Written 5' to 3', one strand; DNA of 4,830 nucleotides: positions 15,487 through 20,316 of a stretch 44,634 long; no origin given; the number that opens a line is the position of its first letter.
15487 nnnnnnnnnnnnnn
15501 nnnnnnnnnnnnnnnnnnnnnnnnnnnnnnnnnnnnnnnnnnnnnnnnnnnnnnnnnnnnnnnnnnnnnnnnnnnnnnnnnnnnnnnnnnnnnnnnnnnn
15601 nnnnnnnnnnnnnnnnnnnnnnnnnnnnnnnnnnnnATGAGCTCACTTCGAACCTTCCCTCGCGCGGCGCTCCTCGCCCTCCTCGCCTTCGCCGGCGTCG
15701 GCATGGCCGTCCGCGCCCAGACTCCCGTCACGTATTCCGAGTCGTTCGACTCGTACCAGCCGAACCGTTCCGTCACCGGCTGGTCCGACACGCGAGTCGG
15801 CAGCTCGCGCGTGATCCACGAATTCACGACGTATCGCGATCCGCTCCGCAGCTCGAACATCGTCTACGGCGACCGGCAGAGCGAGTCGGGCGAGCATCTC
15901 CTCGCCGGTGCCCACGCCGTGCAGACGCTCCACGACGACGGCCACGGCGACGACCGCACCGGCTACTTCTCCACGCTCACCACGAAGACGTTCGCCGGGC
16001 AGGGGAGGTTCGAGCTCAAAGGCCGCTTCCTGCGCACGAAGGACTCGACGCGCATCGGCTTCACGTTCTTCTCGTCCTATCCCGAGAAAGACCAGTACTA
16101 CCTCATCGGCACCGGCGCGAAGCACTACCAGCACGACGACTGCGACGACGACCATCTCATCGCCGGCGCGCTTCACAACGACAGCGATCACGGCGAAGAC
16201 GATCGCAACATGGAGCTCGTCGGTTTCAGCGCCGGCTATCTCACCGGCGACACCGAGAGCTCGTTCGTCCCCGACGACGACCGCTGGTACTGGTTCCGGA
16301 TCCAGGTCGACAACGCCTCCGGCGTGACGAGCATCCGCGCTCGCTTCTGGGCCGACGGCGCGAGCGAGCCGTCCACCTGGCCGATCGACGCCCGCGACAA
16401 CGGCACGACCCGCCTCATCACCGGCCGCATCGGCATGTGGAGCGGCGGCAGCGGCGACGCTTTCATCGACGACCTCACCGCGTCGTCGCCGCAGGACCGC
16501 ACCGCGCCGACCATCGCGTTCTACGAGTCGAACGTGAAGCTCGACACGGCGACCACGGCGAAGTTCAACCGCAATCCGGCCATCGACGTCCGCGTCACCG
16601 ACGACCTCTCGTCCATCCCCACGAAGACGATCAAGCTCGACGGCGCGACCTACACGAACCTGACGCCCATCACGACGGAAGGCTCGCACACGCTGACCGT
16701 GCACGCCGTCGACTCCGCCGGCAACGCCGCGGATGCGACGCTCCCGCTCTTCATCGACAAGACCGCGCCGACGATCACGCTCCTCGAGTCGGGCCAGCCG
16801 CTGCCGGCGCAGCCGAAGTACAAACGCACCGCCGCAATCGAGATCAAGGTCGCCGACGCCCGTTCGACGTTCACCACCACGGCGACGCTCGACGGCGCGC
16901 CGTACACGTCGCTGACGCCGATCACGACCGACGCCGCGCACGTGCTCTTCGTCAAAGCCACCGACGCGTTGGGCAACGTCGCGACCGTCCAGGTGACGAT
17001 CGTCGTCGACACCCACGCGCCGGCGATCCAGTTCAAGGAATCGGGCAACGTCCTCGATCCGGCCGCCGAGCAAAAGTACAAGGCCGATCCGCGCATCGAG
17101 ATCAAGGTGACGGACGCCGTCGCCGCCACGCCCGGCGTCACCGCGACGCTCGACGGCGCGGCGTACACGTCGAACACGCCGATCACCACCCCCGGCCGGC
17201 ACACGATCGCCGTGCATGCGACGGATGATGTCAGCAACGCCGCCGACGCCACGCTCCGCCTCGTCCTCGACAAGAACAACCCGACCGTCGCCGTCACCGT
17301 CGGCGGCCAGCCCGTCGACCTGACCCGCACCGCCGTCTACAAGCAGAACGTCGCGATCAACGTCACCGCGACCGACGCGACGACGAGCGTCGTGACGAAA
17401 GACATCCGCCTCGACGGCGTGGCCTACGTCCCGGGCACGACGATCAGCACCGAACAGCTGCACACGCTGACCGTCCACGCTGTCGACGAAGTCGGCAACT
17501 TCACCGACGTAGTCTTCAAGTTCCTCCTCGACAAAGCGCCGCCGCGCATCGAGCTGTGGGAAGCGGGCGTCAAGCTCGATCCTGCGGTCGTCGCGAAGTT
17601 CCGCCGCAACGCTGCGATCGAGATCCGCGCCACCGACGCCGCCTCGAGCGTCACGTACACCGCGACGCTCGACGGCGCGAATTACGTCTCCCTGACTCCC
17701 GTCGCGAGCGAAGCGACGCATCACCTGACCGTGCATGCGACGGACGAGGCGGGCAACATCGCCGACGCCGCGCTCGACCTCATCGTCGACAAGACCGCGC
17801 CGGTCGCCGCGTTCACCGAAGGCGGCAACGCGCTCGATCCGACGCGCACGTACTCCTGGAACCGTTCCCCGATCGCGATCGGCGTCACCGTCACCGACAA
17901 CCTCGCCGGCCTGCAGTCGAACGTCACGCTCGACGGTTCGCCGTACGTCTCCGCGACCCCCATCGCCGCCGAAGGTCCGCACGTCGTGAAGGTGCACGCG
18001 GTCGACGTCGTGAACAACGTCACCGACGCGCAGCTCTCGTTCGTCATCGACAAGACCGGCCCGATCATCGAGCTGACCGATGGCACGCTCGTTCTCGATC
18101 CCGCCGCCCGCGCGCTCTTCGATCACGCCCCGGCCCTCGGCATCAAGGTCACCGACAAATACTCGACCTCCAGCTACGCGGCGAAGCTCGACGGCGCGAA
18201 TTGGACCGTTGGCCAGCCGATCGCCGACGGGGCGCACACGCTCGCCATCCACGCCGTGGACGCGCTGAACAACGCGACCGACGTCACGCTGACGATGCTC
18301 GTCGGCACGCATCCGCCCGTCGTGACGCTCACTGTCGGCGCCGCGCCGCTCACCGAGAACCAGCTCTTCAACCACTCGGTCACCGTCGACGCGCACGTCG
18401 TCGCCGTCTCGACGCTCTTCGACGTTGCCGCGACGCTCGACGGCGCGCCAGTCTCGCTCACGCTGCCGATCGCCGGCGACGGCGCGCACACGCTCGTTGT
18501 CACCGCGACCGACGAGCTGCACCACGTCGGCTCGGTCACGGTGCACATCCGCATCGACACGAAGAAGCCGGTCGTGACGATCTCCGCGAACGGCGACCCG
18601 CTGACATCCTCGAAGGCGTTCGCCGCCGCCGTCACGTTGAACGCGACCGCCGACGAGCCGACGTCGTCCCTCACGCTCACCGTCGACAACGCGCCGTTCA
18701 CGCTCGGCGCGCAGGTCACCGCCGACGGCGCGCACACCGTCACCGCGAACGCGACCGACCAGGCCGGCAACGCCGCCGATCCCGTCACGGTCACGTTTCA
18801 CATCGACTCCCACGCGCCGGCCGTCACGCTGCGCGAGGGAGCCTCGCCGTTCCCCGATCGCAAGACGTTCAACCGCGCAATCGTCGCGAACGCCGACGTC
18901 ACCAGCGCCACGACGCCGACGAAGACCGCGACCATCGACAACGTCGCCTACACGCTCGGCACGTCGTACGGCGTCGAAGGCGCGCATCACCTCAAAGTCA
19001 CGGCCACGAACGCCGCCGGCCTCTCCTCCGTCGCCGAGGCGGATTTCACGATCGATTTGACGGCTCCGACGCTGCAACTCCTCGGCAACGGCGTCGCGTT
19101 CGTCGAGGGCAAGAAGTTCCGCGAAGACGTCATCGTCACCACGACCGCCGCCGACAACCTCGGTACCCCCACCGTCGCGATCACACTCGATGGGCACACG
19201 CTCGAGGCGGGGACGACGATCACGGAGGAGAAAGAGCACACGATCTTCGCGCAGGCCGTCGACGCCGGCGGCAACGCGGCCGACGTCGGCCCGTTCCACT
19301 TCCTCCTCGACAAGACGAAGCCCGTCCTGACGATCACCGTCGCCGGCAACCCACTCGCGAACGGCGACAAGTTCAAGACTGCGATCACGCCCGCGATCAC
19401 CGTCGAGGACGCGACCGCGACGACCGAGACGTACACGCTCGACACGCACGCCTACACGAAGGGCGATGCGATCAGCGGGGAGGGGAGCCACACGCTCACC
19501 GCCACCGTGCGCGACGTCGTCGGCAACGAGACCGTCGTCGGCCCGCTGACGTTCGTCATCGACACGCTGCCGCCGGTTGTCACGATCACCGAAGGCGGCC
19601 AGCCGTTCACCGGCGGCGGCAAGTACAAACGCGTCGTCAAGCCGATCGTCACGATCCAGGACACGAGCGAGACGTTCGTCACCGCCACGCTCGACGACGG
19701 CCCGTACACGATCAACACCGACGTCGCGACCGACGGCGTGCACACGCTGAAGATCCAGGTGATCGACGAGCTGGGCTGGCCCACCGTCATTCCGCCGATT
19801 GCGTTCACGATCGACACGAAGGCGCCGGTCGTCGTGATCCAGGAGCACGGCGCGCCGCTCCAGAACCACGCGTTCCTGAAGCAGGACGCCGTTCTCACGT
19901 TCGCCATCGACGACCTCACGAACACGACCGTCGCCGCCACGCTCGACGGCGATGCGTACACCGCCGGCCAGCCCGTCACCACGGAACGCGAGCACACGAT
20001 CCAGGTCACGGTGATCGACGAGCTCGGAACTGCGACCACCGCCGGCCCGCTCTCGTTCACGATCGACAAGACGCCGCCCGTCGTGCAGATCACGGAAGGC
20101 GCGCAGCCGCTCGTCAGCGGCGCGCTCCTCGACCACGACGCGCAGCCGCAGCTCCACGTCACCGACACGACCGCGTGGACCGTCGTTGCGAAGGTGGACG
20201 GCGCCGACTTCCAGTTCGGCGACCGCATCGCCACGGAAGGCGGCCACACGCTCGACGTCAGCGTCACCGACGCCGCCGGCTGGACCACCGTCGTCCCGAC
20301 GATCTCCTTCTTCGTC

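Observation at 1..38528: Translationally coupled operon of two giant surface proteins (>4,925 aa and 7,550 aa), a small secreted protein and a toxin/immunity tip: candidate undescribed RHS delivery apparatus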

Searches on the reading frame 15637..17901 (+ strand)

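Call 7: search_protein_families(library=pfam, proteins=[window:15637-17901:+], max_evalue=0.01)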
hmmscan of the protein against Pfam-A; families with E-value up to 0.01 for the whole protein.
window:15637-17901:+ (755 aa): 5 families
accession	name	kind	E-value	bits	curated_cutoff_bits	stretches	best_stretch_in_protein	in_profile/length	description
PF19077.6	Big_13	-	2.6e-18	66.8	27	3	656-718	36-101/102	Bacterial Ig-like domain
PF13750.12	Big_3_3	-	9.8e-09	35.5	27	0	347-411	13-78/157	Bacterial Ig-like domain (group 3)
PF20164.4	GspA_SrpA_N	-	3.3e-07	31.1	27.4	0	346-377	84-115/117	GspA/SrpA SigLec-like domain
PF13754.12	Big_3_4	-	4.8e-06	26.9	27.3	0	334-377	19-62/106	Domain of unknown function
PF12245.14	Big_3_2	-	0.00039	21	23.3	0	335-368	81-115/122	Bacterial Ig-like domain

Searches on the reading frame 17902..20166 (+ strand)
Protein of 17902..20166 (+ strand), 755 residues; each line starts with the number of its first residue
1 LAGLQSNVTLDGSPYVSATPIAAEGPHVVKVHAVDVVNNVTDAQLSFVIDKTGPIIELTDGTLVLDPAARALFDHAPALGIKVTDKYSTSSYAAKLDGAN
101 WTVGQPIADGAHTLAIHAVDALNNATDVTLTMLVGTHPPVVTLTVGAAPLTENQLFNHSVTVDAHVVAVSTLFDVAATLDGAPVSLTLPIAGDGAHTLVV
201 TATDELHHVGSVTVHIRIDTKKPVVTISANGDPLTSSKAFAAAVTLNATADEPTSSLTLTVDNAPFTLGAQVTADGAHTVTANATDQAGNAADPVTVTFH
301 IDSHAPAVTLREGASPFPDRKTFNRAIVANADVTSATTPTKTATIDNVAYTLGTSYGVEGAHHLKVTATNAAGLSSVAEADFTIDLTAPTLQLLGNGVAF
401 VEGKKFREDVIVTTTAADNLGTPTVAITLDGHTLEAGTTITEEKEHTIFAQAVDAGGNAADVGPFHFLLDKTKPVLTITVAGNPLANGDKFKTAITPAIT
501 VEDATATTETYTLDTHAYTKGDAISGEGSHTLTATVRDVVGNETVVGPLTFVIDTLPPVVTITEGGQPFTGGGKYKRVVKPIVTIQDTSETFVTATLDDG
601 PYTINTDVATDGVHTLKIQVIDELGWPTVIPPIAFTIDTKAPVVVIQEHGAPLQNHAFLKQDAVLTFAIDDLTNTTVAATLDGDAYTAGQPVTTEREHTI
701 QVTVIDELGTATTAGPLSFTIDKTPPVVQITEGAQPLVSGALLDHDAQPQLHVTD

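Call 7: search_protein_families(library=pfam, proteins=[window:17902-20166:+], max_evalue=0.01)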
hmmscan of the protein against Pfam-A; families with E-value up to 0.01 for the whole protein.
window:17902-20166:+ (755 aa): 6 families
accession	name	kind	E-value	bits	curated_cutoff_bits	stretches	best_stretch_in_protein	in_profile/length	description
PF19077.6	Big_13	-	7.6e-29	100.7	27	3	243-302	40-101/102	Bacterial Ig-like domain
PF13750.12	Big_3_3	-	6.5e-19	68.6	27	1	526-591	13-78/157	Bacterial Ig-like domain (group 3)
PF02494.22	HYR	-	0.0002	22.1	21.7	0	385-463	2-75/81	HYR domain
PF18981.6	InlK_D3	-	0.0026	18.2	25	1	272-301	46-75/75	Internalin K domain (D3/D4)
PF09864.15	MliC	-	0.0063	16.9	22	0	247-277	14-41/67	Membrane-bound lysozyme-inhibitor of c-type lysozyme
PF06832.18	BiPBP_C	-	0.0087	16.4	26.8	0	220-296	9-89/90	Penicillin-Binding Protein C-terminus Family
